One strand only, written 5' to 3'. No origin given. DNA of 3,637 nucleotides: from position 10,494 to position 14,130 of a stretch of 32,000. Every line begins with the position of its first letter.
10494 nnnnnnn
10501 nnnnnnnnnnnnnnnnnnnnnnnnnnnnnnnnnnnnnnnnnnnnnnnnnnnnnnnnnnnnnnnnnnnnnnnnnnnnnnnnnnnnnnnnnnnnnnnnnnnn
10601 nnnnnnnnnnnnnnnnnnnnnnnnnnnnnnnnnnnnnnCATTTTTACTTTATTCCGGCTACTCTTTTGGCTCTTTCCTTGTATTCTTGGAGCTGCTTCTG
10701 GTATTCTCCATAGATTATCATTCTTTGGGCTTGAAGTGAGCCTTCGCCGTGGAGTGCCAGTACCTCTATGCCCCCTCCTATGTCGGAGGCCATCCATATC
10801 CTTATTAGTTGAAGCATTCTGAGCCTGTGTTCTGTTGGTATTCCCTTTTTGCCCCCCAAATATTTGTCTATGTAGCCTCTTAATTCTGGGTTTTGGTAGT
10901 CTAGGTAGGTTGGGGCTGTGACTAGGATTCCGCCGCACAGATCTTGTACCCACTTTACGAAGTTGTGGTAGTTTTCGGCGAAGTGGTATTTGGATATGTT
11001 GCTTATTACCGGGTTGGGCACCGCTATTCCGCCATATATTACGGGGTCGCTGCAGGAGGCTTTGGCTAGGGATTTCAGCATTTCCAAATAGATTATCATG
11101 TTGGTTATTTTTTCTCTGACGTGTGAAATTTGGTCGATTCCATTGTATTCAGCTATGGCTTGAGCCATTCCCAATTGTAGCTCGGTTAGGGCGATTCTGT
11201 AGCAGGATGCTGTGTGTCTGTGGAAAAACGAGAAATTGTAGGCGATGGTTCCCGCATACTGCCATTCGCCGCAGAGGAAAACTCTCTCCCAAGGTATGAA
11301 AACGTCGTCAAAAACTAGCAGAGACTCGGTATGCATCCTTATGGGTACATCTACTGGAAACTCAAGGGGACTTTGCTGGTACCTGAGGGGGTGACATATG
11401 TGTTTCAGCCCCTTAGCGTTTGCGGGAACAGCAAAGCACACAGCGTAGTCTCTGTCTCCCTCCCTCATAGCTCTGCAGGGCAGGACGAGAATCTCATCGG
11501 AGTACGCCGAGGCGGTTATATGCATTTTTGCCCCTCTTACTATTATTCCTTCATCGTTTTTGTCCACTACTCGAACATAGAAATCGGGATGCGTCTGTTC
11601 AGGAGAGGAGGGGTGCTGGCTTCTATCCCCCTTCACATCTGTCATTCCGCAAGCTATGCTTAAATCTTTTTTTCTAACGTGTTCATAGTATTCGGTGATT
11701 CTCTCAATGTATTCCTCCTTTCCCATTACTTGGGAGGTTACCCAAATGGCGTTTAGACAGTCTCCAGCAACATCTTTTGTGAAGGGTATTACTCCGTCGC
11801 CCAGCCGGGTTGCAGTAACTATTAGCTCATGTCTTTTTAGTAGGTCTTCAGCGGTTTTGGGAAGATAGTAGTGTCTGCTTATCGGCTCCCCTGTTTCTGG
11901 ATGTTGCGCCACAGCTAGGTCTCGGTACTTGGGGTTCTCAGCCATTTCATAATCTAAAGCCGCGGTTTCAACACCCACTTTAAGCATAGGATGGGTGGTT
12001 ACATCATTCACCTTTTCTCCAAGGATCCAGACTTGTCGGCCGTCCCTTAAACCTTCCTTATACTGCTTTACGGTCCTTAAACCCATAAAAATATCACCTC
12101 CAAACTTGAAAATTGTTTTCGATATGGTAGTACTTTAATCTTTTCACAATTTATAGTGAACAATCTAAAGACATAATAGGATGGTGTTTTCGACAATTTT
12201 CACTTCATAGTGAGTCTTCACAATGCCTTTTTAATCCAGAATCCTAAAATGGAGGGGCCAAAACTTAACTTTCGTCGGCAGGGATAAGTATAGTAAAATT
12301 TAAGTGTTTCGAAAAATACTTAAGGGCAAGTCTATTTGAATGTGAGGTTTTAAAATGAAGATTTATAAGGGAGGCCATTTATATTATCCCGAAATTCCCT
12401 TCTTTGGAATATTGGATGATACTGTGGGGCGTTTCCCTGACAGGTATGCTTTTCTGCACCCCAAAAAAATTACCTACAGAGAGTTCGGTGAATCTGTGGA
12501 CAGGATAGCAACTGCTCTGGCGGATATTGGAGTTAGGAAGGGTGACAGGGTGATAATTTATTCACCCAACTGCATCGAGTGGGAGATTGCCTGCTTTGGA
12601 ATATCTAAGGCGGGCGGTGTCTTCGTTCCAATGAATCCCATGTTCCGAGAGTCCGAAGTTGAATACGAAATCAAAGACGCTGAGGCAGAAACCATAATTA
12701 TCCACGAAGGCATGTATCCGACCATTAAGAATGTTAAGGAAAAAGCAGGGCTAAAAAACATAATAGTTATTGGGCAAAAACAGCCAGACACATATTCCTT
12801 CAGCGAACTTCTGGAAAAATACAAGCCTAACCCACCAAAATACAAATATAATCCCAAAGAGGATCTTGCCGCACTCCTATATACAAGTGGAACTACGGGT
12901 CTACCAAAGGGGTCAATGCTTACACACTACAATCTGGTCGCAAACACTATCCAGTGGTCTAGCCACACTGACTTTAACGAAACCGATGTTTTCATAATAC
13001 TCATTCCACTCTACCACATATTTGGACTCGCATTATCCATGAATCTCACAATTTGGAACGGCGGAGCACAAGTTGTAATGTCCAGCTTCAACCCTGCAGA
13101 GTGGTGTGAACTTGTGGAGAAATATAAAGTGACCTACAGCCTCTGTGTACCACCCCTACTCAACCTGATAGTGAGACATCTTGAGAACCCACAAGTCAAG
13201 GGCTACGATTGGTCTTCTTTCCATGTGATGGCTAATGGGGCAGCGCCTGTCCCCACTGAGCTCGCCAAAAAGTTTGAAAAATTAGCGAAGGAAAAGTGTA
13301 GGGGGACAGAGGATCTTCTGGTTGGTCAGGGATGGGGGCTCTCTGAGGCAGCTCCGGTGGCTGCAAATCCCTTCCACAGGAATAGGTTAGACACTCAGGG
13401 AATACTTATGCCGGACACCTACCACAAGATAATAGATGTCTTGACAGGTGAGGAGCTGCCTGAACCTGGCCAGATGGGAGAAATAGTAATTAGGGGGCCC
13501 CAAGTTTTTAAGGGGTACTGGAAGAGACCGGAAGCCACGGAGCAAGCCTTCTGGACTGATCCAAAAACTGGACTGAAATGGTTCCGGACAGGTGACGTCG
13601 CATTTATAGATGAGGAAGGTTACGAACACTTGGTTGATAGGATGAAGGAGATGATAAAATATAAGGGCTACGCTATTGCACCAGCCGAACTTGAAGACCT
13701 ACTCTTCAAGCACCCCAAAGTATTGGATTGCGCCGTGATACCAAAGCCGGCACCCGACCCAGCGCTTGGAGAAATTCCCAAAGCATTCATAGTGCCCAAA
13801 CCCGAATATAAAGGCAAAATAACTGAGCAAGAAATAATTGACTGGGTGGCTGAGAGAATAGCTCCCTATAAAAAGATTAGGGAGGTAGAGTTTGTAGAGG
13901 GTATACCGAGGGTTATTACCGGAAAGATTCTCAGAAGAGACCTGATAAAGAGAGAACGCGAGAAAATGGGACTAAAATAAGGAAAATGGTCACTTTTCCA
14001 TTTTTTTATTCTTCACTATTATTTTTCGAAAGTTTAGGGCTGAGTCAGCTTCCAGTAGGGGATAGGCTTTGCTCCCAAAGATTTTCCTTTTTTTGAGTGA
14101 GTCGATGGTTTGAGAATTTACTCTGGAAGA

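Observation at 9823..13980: Cluster-less AbfD-fold flavoprotein + DUF362 + divergent CoA ligase: candidate unknown acyl-CoA pathway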

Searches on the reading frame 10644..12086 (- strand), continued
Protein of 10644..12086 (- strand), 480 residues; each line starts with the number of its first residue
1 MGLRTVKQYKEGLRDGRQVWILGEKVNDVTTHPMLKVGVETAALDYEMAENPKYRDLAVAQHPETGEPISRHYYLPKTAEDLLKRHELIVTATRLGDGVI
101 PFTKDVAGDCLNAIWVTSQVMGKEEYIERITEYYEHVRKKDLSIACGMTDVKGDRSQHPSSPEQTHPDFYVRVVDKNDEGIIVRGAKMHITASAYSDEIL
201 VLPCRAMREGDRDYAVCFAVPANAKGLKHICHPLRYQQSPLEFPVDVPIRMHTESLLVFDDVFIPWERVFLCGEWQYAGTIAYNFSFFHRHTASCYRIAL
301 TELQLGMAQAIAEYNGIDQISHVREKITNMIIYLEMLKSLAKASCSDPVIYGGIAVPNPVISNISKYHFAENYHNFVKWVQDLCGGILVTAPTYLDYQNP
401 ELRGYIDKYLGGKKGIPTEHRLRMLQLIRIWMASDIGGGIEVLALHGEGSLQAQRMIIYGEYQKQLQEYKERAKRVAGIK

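Call 72: search_protein_families(library=ncbifam, proteins=[L041:5092-6690:+, L028:19085-20005:+, L047:9194-9967:+, L122:12419-13357:-, L027:15466-16611:+, L029:3543-4724:+, L103:2338-3495:+, L039:11466-12332:-, L065:6796-8100:+, L052:12597-13466:-])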
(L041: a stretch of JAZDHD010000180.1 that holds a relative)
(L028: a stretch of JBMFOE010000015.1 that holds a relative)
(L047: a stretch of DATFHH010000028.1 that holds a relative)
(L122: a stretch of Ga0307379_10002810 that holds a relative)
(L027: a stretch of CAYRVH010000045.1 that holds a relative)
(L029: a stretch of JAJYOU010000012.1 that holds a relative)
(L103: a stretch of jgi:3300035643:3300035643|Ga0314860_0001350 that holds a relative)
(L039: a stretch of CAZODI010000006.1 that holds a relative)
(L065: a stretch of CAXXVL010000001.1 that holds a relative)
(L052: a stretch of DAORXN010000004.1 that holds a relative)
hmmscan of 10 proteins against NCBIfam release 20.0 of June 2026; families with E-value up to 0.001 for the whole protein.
L041:5092-6690:+ (532 aa): 37 families (the best 25 are shown)
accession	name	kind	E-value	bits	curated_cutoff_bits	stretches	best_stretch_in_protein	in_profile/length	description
TIGR03467.1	HpnE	equivalog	4.4e-12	46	283.05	1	13-63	1-50/430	hydroxysqualene dehydroxylase HpnE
NF004789.0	PRK06134.1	subfamily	3e-11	42.6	747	1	5-55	7-56/581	FAD-dependent oxidoreductase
TIGR02733.1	desat_CrtD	equivalog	3.9e-11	42.3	549.7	2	12-53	3-43/492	C-3',4' desaturase CrtD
NF009478.0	PRK12844.1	equivalog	1.8e-10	39.8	789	1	8-52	6-49/559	3-ketosteroid-delta-1-dehydrogenase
TIGR02730.1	carot_isom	equivalog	4.3e-10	39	586.9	1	11-59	1-48/493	carotenoid isomerase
NF005882.1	PRK07843.1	equivalog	2.3e-08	32.9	788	1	10-52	1-42/547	3-oxosteroid 1-dehydrogenase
NF058655.1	CrtID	equivalog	3.8e-08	32.6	640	1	13-57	1-44/478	bifunctional phytoene desaturase/3,4-desaturase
NF006130.0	PRK08274.1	equivalog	3.8e-08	32.6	369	1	8-45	3-39/467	FAD-dependent tricarballylate dehydrogenase TcuA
TIGR02734.1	crtI_fam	subfamily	5e-08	32.1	238.1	1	13-57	1-44/504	phytoene desaturase family protein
NF009476.0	PRK12839.1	equivalog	5.7e-08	31.4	940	1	7-51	5-48/572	FAD-dependent oxidoreductase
NF045689.1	BCarotKetCrtO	equivalog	9.4e-08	31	1000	0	240-323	224-304/563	beta-carotene ketolase CrtO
NF045637.1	carotdesatCrtDProt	equivalog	1.5e-07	30.4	580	1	13-60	1-47/485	1-hydroxycarotenoid 3,4-desaturase CrtD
NF005560.0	PRK07233.1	equivalog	3.2e-07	29.5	252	0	13-59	3-48/435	hypothetical protein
TIGR00031.1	UDP-GALP_mutase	equivalog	9.6e-07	28.1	303.75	1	10-50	1-40/378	UDP-galactopyranose mutase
NF053717.1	VnlPnlRedVprA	equivalog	9.6e-07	28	600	1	8-50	4-45/481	vinyl phenol reductase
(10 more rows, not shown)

L028:19085-20005:+ (306 aa): 11 families
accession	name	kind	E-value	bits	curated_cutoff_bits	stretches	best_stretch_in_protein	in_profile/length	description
TIGR03151.1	enACPred_II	equivalog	5e-48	163.9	453.1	1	15-248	2-233/307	enoyl-[acyl-carrier-protein] reductase FabK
NF002231.0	PRK01130.1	subfamily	6.2e-10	38.5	189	1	117-209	119-214/230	putative N-acetylmannosamine-6-phosphate 2-epimerase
TIGR01302.1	IMP_dehydrog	equivalog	1.4e-09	37.3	481.5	1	170-216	321-367/450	IMP dehydrogenase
TIGR02814.1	pfaD_fam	subfamily_domain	2.8e-08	33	449.25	0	14-104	8-102/444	PfaD family polyunsaturated fatty acid/polyketide biosynthesis protein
NF010112.0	PRK13585.1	equivalog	2.7e-05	23.9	243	1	137-209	154-225/241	1-(5-phosphoribosyl)-5-[(5-phosphoribosylamino)methylideneamino]imidazole-4-carboxamide isomerase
TIGR01304.1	IMP_DH_rel_2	equivalog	0.00024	20.5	342.1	0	177-215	255-293/365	GuaB3 family IMP dehydrogenase-related protein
NF038364.1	AglZ_HisF2_fam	equivalog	0.00032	20.2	310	1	130-216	150-236/248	AglZ/HisF2 family acetamidino modification protein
TIGR02151.1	IPP_isom_2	equivalog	0.00042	19.4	281.3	1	167-213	250-296/338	type 2 isopentenyl-diphosphate Delta-isomerase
NF005574.0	PRK07259.1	equivalog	0.00042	19.3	269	0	167-210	228-271/304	dihydroorotate dehydrogenase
NF005869.0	PRK07807.1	equivalog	0.00074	18.7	549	0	178-215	332-369/479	GuaB1 family IMP dehydrogenase-related protein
TIGR03966.1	actino_HemFlav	equivalog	0.00094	18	470.85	0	125-207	249-333/385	pre-mycofactocin synthase MftD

L047:9194-9967:+ (257 aa): 236 families (the best 25 are shown)
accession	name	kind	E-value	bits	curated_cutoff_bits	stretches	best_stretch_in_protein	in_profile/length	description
NF006070.0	PRK08213.1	subfamily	4.6e-79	265.6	279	1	4-256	3-258/259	gluconate 5-dehydrogenase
TIGR01832.1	kduD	equivalog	2.3e-72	243.5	338.85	1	9-255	1-246/248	2-dehydro-3-deoxy-D-gluconate 5-dehydrogenase KduD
NF005390.0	PRK06935.1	equivalog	4.3e-72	242.6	369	1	7-254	9-255/258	2-dehydro-3-deoxy-D-gluconate 5-dehydrogenase KduD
NF005559.1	PRK07231.1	subfamily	1.2e-70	237.9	215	1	10-255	1-248/249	glucose 1-dehydrogenase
TIGR01830.1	3oxo_ACP_reduc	equivalog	4.2e-70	236.1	297.75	1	17-253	2-237/239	3-oxoacyl-[acyl-carrier-protein] reductase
NF004791.0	PRK06138.1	equivalog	3.7e-69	232.8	312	1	10-256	2-251/252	SDR family oxidoreductase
NF052558.1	MBtsdlDhBudC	equivalog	1.1e-66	224.9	270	1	12-256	2-243/250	meso-2,3-butanediol dehydrogenase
NF005488.0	PRK07097.1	equivalog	2.4e-66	223.5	369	1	6-256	3-259/266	gluconate 5-dehydrogenase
NF005309.0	PRK06841.1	subfamily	6.6e-66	222.4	286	1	7-255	9-253/255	GolD/DthD family dehydrogenase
NF004778.0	PRK06124.1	equivalog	7.9e-65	218.8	303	1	5-256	3-254/256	SDR family oxidoreductase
NF004522.0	PRK05867.1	equivalog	1.1e-64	218.6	447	1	5-255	3-253/255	SDR family oxidoreductase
NF004197.0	PRK05653.1-1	equivalog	1.1e-64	218.4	332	1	10-255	4-247/249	3-oxoacyl-ACP reductase FabG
NF004198.0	PRK05653.1-3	equivalog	2.1e-64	217.4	296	1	10-254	4-246/248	3-oxoacyl-ACP reductase FabG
NF006528.0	PRK08993.1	subfamily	5.3e-64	216.1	430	1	5-255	2-251/253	2-dehydro-3-deoxy-D-gluconate 5-dehydrogenase KduD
NF009466.0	PRK12826.1-2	subfamily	5.9e-64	215.9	222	1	14-255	4-245/248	3-oxoacyl-ACP reductase FabG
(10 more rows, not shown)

L122:12419-13357:- (312 aa): 25 families
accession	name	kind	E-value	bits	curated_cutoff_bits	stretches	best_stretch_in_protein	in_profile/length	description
NF006124.0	PRK08268.1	subfamily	3.3e-65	221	508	1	3-293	4-297/507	3-hydroxyacyl-CoA dehydrogenase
NF004783.0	PRK06129.1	equivalog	2.3e-59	201.3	347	1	7-267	3-263/315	3-hydroxyacyl-CoA dehydrogenase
NF006722.0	PRK09260.1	equivalog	4.5e-57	193.5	429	1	6-286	2-284/289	3-hydroxyacyl-CoA dehydrogenase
NF042925.1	FHMPC_DH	equivalog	4.7e-56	190.3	500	1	8-294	2-291/304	5-formyl-3-hydroxy-2-methylpyridine 4-carboxylate 5-dehydrogenase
NF004474.0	PRK05808.1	subfamily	2.5e-55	187.8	408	1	6-283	3-282/283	3-hydroxybutyryl-CoA dehydrogenase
NF005875.0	PRK07819.1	subfamily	5.3e-53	180.3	319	1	4-283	3-286/287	3-hydroxybutyryl-CoA dehydrogenase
NF006143.0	PRK08293.1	equivalog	1.4e-51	175.5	312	1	5-284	3-288/291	3-hydroxyacyl-CoA dehydrogenase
TIGR02279.1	PaaC-3OHAcCoADH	equivalog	4.6e-51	174.2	669.4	1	7-290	6-292/503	3-hydroxyacyl-CoA dehydrogenase PaaH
NF006125.0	PRK08269.1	equivalog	1.7e-46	158.8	427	1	4-305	3-318/334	3-hydroxybutyryl-CoA dehydrogenase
NF004699.0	PRK06035.1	equivalog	5.4e-45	153.8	500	1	6-253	3-248/294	3-hydroxyacyl-CoA dehydrogenase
NF005715.0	PRK07530.1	equivalog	1.3e-44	152.8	420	1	5-286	3-286/292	3-hydroxybutyryl-CoA dehydrogenase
NF008363.0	PRK11154.1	equivalog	1e-43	149.5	869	1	4-286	307-589/708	fatty acid oxidation complex subunit alpha FadJ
NF005716.0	PRK07531.1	equivalog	1.2e-43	149.7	592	1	6-239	4-233/495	carnitine 3-dehydrogenase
NF008727.0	PRK11730.1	equivalog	1.4e-41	142.7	870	1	5-305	312-614/717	fatty acid oxidation complex subunit alpha FadB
TIGR02441.1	fa_ox_alpha_mit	equivalog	4.3e-41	140.8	964.65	1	5-289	334-619/737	fatty acid oxidation complex subunit alpha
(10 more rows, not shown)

L027:15466-16611:+ (381 aa): 22 families
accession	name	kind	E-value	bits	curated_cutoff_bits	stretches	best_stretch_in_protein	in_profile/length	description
NF042972.1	AcrlCoAredClosAcrC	equivalog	5e-102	341.4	640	1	1-378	1-375/378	acryloyl-CoA reductase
NF008997.0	PRK12341.1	equivalog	3.2e-91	306.2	537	1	1-379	1-376/382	acyl-CoA dehydrogenase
NF045552.1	GlutCoADH_Des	equivalog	8.1e-85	285.3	470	1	1-377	1-377/387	glutaryl-CoA dehydrogenase Acd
NF042439.1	SulpropCoADesulf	equivalog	1.4e-79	267.6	600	1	15-378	3-369/379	3-sulfinopropanoyl-CoA desulfinase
NF058590.1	AcCoDHFadEBacil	equivalog_domain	3.6e-72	243.7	600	1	4-377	20-408/586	acyl-CoA dehydrogenase FadE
NF043006.1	CyhCrbnylCoADH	equivalog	3.6e-71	240.2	650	1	6-378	5-374/380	cyclohexane-1-carbonyl-CoA dehydrogenase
NF002885.1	PRK03354.1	equivalog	4e-71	240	540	1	1-378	1-372/378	crotonobetainyl-CoA dehydrogenase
NF045652.1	ProlPCPDhRedW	equivalog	1.2e-68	231.7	650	1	8-381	3-375/376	L-prolyl-[peptidyl-carrier protein] dehydrogenase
NF053553.1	prodigi_MBC_PigA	equivalog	4.1e-66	223.6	500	1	1-381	1-381/381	prodigiosin MBC biosynthesis dehydrogenase PigA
TIGR03207.1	cyc_hxne_CoA_dh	equivalog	8.3e-60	202.5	575.35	1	6-378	2-370/372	cyclohexanecarboxyl-CoA dehydrogenase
NF052270.1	Staph_DH_FadE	equivalog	1.7e-46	158.7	600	1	5-379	21-393/400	acyl-CoA dehydrogenase FadE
TIGR03203.1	pimD_small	equivalog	7e-42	143.8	652.7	1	2-369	1-366/378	pimeloyl-CoA dehydrogenase small subunit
TIGR03204.1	pimC_large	equivalog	3.3e-37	128.3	623.85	1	2-313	1-310/395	pimeloyl-CoA dehydrogenase large subunit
NF007000.1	PRK09463.1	subfamily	6e-36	124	600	1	9-346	48-399/726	acyl-CoA dehydrogenase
NF009586.0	PRK13026.1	subfamily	1.3e-30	106.4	608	1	31-345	101-433/777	acyl-CoA dehydrogenase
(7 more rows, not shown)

L029:3543-4724:+ (393 aa): 29 families (the best 25 are shown)
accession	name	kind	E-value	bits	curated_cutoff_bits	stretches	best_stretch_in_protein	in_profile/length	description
NF004811.0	PRK06158.1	subfamily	8.7e-90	301.4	421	1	3-391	5-381/384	acetyl-CoA acetyltransferase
NF004720.0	PRK06064.1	subfamily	5.9e-75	252.4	420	1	7-390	3-387/389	thiolase domain-containing protein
NF006010.0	PRK08142.1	subfamily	2.3e-71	240.6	462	1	3-385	2-379/388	thiolase domain-containing protein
NF053570.1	AcCoTHIOL_METTL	equivalog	2e-61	208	600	1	7-390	3-383/385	acetyl-CoA acetyltransferase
NF005892.0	PRK07855.1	subfamily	8.4e-61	206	469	1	2-378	2-379/390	lipid-transfer protein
NF009228.0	PRK12578.1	subfamily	1.5e-56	191.7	485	1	6-389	3-386/387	thiolase domain-containing protein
NF004715.0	PRK06059.1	equivalog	1.6e-49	168.9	424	2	6-234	4-228/399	lipid-transfer protein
NF004810.0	PRK06157.1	equivalog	8.2e-46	156.9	403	1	3-390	4-397/400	acetyl-CoA acetyltransferase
NF005704.0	PRK07516.1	subfamily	2.8e-45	154.9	412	1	7-389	3-386/389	thiolase domain-containing protein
NF004982.0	PRK06365.1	equivalog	2e-44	152.4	695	2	28-249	39-259/430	thiolase domain-containing protein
NF006102.0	PRK08256.1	subfamily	1e-42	146.7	436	1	7-377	4-380/394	lipid-transfer protein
NF004721.0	PRK06065.1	equivalog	1.3e-42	146.1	455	1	4-369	8-371/393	thiolase domain-containing protein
NF006180.0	PRK08313.1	subfamily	6e-42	143.8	514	1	6-390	4-384/389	thiolase domain-containing protein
NF053628.1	BnzsclthlBbsBGT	equivalog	1.5e-41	142.5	750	1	4-380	3-372/389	benzoylsuccinyl-CoA thiolase subunit BbsB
NF004722.0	PRK06066.1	equivalog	1.2e-30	106.8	516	1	148-372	141-366/385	thiolase domain-containing protein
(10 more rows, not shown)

L103:2338-3495:+ (385 aa): 0 families

L039:11466-12332:- (288 aa): 0 families

L065:6796-8100:+ (434 aa): 32 families (the best 25 are shown)
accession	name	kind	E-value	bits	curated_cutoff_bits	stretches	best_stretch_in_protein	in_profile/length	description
TIGR00229.1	sensory_box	domain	3.8e-37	127.2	22.9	2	46-163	7-126/126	PAS domain S-box protein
NF047874.1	MASE3_PAS_HK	subfamily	1.7e-19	70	560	1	15-162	235-384/655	MASE3 domain-containing sensor histidine kinase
NF008468.0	PRK11360.1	equivalog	1.3e-10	40.3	646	1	161-300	261-385/616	two-component system sensor histidine kinase AtoS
NF053781.1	cdiGMPphdstlr2612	equivalog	2.2e-10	38.9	1600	1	89-212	635-759/1268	Tlr1612 family c-di-GMP phosphodiesterase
NF052445.1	RespRegMctR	equivalog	7.5e-09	35.3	300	1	369-418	141-190/205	two-component system response regulator MctR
NF041777.1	sens_FixL_Rhizob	equivalog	1.7e-08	33.6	850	1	74-212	27-167/485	sensor protein FixL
NF006900.1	PRK09390.1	equivalog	2.8e-08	33.6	255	1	363-419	133-189/203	response regulator FixJ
NF040749.1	tetrathio_RR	equivalog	4.7e-08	33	290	1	364-417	125-178/191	tetrathionate respiration response regulator TtrR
NF052366.1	photon_PedR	equivalog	5.8e-08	32.8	120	1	372-418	2-48/74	photosynthetic electron transport-dependent transcriptional regulator PedR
NF011896.0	PRK15369.1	equivalog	8.3e-08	32.1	242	1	368-418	145-195/211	two component system response regulator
NF008302.0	PRK11091.1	equivalog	1.6e-07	29.9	838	0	18-172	129-285/779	aerobic respiration two-component sensor histidine kinase ArcB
NF045595.1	HK_scytonemin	equivalog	2.1e-07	29.7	865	1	29-166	267-404/637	scytonemin biosynthesis sensor histidine kinase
NF007935.0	PRK10651.1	equivalog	4.3e-07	29.3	250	1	368-419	151-202/216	two-component system response regulator NarL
TIGR03020.2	EpsA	equivalog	2.1e-06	27.6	170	1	326-418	157-236/247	XrtB/PEP-CTERM-associated transcriptional regulator EpsA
NF052573.1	HisKinEspAMyxo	equivalog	2.2e-06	26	1400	1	119-302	207-375/755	serine histidine kinase EspA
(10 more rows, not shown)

L052:12597-13466:- (289 aa): 29 families (the best 25 are shown)
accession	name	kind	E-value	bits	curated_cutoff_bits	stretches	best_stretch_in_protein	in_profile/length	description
NF004514.1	PRK05855.1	equivalog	5.6e-28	97.8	455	1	6-286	2-289/578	SDR family oxidoreductase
NF002873.0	PRK03204.1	equivalog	7.2e-25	87.9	466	1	11-284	21-285/286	haloalkane dehalogenase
NF002043.0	PRK00870.1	subfamily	8.1e-25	87.9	265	1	11-135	31-155/302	haloalkane dehalogenase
NF002938.0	PRK03592.1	equivalog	6e-23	81.6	241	1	4-212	10-206/298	haloalkane dehalogenase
NF051488.1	bifunc_PcaDC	exception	8.3e-23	81.1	390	2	16-130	2-113/375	bifunctional 3-oxoadipate enol-lactonase/4-carboxymuconolactone decarboxylase PcaDC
TIGR02427.1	protocat_pcaD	equivalog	1.1e-20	74.1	255.85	1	17-131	3-115/251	3-oxoadipate enol-lactonase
NF045632.1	hydroxlase_HsaD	equivalog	1.1e-19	70.5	400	1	7-127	15-136/290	4,5:9,10-diseco-3-hydroxy-5,9,17-trioxoandrosta-1(10),2-diene-4-oate hydrolase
TIGR03343.1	biphenyl_bphD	equivalog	1.6e-19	70.2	462.15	1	14-284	20-280/282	2-hydroxy-6-oxo-6-phenylhexa-2,4-dienoate hydrolase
NF011457.0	PRK14875.1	equivalog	6.4e-18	64.9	307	1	7-125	113-228/372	acetoin dehydrogenase dihydrolipoyllysine-residue acetyltransferase subunit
TIGR03056.1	bchO_mg_che_rel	equivalog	5e-17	61.8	172.55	1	8-284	10-277/278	alpha/beta fold hydrolase BchO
NF051487.1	bifunc_PcaCD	exception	7.3e-15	55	430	1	27-129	173-272/413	bifunctional 4-carboxymuconolactone decarboxylase/3-oxoadipate enol-lactonase PcaCD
NF041759.1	mac_hydro_EstT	equivalog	7.7e-15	54.8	450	1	6-128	2-126/278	macrolide hydrolase EstT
TIGR01250.1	pro_imino_pep_2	subfamily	1.1e-13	51.4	167.65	1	14-129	13-130/288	proline iminopeptidase-family hydrolase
NF033124.1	estX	equivalog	1.1e-13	51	600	1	23-127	21-126/280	macrolide esterase EstX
NF052610.1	macro_16_ester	equivalog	4.3e-13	49.3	420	1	5-276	2-272/281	alpha/beta fold macrolide esterase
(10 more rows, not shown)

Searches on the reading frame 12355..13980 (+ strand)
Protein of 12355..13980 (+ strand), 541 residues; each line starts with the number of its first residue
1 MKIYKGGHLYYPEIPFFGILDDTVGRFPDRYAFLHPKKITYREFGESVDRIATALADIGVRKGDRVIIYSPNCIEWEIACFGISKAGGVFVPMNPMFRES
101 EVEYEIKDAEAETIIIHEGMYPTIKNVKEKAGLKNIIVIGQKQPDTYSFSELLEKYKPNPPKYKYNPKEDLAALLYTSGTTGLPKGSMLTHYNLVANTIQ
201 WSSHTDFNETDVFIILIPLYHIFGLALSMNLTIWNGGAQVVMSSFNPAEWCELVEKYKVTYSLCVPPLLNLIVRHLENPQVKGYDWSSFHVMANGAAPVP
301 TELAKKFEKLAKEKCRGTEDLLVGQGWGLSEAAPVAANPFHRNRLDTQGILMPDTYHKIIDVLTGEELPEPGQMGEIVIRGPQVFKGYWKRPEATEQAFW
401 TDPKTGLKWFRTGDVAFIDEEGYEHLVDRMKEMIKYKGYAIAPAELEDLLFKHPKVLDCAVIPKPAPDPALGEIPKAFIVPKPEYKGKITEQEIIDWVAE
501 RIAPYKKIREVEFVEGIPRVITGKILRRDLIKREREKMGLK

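Call 5: search_protein_families(library=pfam, proteins=[window:12355-13980:+])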
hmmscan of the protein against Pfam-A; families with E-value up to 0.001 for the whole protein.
window:12355-13980:+ (541 aa): 2 families
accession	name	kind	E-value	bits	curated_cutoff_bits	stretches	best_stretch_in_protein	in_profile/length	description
PF00501.34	AMP-binding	-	1.6e-92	310.8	29.9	1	21-389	2-384/384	AMP-binding enzyme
PF13193.12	AMP-binding_C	-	7.6e-18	65.6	24.5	1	445-524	1-76/76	AMP-binding enzyme C-terminal domain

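Call 6: search_protein_families(library=ncbifam, proteins=[window:12355-13980:+])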
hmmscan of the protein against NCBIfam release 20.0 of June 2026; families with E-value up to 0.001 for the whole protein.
window:12355-13980:+ (541 aa): 108 families (the best 25 are shown)
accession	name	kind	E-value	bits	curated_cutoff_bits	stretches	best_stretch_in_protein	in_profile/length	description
NF006181.0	PRK08314.1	subfamily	1.4e-125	419.7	705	2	145-538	182-558/563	long-chain-fatty-acid--CoA ligase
NF004837.0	PRK06187.1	subfamily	5.3e-120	401.2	476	1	20-533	14-521/531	long-chain-fatty-acid--CoA ligase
NF006182.0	PRK08316.1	subfamily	7.1e-95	318.4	663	1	19-534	16-517/523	fatty acyl-CoA synthetase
NF004114.0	PRK05605.1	equivalog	2.1e-94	316.9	766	2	142-531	191-566/575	long-chain-fatty-acid--CoA ligase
NF005220.0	PRK06710.1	equivalog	3.8e-94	315.8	1116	2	164-537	201-556/563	long-chain-fatty-acid--CoA ligase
NF005463.0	PRK07059.1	subfamily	4.2e-94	315.9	869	2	144-532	179-554/557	long-chain-fatty-acid--CoA ligase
NF004822.0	PRK06178.1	equivalog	6.9e-92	308.8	782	2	160-534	204-567/571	acyl-CoA synthetase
NF004229.0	PRK05677.1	subfamily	6.7e-89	298.8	879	2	143-540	181-561/563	long-chain-fatty-acid--CoA ligase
NF005702.0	PRK07514.1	subfamily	1.1e-88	297.8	558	1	36-530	27-496/506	malonyl-CoA synthase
NF005307.0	PRK06839.1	equivalog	1.6e-88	297.5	748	1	28-536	16-495/496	o-succinylbenzoate--CoA ligase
NF005801.1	PRK07656.1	equivalog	1.8e-88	297.4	657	1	21-530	8-499/500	FadD3 family acyl-CoA ligase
NF009233.0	PRK12583.1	subfamily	4.8e-87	292.6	832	1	19-533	23-549/558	fatty acid CoA ligase family protein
NF006523.0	PRK08974.1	equivalog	5.6e-83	278.9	884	2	167-538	204-557/561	long-chain-fatty-acid--CoA ligase FadD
NF009139.0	PRK12492.1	equivalog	2.3e-73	247.5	1018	2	138-530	176-558/562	long-chain-fatty-acid--CoA ligase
NF005714.0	PRK07529.1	subfamily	1.9e-72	244.6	632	1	34-535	59-577/640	acyl-CoA synthetase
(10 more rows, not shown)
